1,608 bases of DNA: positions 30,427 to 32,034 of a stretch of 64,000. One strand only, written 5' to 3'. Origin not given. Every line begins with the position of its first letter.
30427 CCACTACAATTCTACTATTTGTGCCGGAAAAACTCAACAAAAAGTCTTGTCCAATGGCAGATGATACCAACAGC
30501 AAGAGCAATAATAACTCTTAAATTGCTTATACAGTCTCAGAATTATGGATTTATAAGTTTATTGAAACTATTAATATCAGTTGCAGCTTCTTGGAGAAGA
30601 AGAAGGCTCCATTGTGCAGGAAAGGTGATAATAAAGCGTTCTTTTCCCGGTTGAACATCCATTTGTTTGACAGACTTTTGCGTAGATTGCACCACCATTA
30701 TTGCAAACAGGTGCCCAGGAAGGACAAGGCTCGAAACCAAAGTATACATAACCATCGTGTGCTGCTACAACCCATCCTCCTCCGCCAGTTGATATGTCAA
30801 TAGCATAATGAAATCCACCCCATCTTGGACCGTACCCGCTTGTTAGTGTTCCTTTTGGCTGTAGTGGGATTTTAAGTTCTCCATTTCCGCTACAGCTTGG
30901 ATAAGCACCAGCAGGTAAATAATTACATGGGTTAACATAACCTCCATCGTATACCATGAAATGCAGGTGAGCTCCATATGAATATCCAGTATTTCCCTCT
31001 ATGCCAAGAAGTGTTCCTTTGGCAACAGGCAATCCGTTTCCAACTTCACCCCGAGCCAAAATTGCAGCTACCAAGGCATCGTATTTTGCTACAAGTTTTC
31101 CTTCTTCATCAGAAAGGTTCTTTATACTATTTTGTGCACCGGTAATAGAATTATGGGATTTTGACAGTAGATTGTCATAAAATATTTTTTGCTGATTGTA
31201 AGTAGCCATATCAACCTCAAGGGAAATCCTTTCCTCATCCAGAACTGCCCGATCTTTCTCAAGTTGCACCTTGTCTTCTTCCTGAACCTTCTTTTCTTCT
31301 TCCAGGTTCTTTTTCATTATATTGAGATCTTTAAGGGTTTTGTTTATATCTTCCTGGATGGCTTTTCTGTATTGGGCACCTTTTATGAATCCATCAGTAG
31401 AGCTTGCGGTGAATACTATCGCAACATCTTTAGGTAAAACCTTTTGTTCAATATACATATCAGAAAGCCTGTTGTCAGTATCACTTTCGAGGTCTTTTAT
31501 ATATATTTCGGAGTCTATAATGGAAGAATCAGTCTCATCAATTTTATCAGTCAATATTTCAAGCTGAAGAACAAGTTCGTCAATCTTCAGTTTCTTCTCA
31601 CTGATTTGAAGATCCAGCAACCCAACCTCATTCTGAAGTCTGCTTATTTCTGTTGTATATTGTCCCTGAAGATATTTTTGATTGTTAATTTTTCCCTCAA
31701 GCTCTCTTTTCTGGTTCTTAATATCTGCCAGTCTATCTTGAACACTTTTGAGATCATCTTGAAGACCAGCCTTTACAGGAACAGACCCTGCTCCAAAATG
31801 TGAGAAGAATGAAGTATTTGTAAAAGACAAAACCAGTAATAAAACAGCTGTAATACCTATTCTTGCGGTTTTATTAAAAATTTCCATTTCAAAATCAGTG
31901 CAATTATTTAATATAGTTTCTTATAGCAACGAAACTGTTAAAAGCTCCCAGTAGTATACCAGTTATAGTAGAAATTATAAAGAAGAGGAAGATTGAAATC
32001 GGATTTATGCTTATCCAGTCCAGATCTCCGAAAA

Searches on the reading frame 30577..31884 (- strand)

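Call 52: search_protein_families(library=pfam, proteins=[window:30577-31884:-], max_evalue=0.001)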
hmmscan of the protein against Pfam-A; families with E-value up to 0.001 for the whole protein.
window:30577-31884:- (435 aa): 1 family
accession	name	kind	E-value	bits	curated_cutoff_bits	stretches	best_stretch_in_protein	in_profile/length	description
PF01551.29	Peptidase_M23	-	1.2e-07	32.3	28.7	1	274-319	50-96/96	Peptidase family M23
